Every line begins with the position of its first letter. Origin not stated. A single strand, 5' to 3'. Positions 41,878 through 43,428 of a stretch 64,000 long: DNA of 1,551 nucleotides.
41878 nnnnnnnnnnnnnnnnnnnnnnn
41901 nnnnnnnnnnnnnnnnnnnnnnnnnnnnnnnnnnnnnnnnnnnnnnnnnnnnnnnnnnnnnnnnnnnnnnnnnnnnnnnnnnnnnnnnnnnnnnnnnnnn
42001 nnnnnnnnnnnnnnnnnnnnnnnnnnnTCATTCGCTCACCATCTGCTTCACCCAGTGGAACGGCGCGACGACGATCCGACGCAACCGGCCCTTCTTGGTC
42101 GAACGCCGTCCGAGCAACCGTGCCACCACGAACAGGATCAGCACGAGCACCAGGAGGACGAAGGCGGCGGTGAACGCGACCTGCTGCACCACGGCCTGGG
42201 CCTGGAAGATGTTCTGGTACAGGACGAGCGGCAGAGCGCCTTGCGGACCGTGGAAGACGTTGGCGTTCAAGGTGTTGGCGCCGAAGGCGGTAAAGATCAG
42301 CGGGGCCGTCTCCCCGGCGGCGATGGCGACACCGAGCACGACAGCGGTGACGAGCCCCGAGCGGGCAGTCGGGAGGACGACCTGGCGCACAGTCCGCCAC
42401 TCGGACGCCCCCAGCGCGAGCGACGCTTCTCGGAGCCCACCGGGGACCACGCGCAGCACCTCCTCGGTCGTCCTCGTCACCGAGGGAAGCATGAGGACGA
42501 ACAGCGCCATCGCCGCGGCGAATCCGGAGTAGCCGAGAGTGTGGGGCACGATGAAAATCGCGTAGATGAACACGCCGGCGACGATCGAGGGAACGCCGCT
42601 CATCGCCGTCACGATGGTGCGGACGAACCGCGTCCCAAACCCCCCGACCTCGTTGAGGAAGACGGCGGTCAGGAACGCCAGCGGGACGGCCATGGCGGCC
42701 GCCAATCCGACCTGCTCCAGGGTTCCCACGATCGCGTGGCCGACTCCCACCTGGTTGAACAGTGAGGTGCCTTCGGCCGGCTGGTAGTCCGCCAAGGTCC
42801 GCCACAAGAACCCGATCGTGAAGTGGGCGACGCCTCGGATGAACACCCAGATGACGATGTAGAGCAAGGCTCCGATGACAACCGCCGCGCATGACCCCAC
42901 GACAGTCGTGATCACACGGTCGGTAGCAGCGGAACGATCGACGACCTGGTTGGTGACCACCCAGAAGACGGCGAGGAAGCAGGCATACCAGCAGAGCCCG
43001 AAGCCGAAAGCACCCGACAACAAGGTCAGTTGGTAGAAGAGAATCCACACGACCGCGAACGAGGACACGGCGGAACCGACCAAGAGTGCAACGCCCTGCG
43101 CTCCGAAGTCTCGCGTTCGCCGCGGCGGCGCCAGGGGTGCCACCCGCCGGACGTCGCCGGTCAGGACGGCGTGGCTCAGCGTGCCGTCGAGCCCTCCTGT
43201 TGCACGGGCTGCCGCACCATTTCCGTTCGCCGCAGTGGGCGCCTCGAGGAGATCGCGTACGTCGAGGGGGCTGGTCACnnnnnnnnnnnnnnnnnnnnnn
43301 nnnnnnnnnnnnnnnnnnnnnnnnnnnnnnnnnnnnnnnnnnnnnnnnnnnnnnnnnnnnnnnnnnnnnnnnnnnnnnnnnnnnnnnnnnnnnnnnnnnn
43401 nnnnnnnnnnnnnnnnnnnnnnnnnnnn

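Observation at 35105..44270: Seven-gene coupled operon: pstC-pstA-pstB continuing into PstS, a PstS-fold giant, a dead sortase and a lipoprotein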

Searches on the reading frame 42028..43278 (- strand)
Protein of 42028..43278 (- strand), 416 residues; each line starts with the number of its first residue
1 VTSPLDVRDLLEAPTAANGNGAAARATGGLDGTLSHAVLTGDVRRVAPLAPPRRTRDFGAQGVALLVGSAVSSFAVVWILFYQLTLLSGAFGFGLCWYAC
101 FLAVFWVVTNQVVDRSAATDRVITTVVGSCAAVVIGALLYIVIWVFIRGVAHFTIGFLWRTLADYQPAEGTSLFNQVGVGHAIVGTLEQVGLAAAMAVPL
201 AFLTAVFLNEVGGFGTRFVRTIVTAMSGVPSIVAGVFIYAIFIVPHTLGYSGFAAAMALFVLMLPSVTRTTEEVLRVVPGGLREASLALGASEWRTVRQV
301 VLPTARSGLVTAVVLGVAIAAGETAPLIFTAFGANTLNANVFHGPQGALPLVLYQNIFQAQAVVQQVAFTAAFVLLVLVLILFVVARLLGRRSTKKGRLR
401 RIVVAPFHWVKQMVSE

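Call 3: search_protein_families(library=pfam, proteins=[window:42028-43278:-], max_evalue=0.01)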
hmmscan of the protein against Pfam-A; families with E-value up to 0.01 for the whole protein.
window:42028-43278:- (416 aa): 1 family
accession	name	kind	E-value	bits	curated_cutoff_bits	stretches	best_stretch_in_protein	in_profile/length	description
PF00528.27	BPD_transp_1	-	4.9e-19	69.2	26.4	1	197-393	1-182/184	Binding-protein-dependent transport system inner membrane component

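Call 7: search_protein_families(library=ncbifam, proteins=[window:42028-43278:-], max_evalue=0.01)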
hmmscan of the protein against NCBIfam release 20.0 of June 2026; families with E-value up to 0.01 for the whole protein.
window:42028-43278:- (416 aa): 19 families
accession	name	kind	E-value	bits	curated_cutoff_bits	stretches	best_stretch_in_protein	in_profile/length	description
TIGR00974.1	3a0107s02c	equivalog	2.2e-68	230.3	193.45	1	121-393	2-270/272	phosphate ABC transporter permease PstA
NF008430.0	PRK11268.1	equivalog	7.2e-41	140.2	439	1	126-392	31-292/295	phosphate ABC transporter permease PstA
TIGR02138.1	phosphate_pstC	equivalog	2.2e-35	122.1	196.45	1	120-392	1-294/296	phosphate ABC transporter permease subunit PstC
NF008435.0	PRK11275.1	equivalog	1.9e-15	56.7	502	2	247-393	165-312/319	phosphate ABC transporter permease PstC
TIGR02141.1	modB_ABC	equivalog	5.7e-12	45.7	182.6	1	191-390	8-206/208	molybdate ABC transporter permease subunit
NF007047.0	PRK09500.1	equivalog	5.9e-09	35.9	326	1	130-394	9-256/257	spermidine/putrescine ABC transporter permease PotC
TIGR02139.1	permease_CysT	equivalog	7.8e-09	35.5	246.1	1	248-385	128-255/265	sulfate ABC transporter permease subunit CysT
TIGR00969.1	3a0106s02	subfamily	2e-08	34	240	1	192-391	72-271/272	sulfate ABC transporter permease subunit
TIGR02140.1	permease_CysW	equivalog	4.1e-08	33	329.1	1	185-394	51-260/261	sulfate ABC transporter permease subunit CysW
TIGR01581.1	Mo_ABC_porter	hypoth_equivalog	1.2e-07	31.4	210.3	1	192-385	32-225/225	ABC transporter permease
NF038017.1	ABC_perm1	subfamily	2.5e-07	30.9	100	1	191-324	10-143/184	ABC transporter permease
NF006939.0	PRK09421.1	equivalog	3e-07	30.1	262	1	190-396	19-227/230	molybdate ABC transporter permease subunit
NF008208.0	PRK10971.1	equivalog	3.5e-06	26.7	415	1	246-379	136-263/277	sulfate/thiosulfate ABC transporter permease CysT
TIGR03226.1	PhnU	equivalog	6.5e-06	25.8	283.45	1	239-396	166-310/311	2-aminoethylphosphonate ABC transporter permease subunit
NF008049.0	PRK10782.1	subfamily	2.9e-05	23.9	212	1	217-325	54-162/217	methionine ABC transporter permease MetI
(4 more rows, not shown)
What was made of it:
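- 42028..43278 (-): pstA, phosphate ABC permease subunit (416 aa, with an N-terminal extension of about 120 aa). Its GTG start overlaps the pstC stop (GTGA). TIGR00974 scores 230.3 bits, above the cut-off of 193.45 (call 7).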
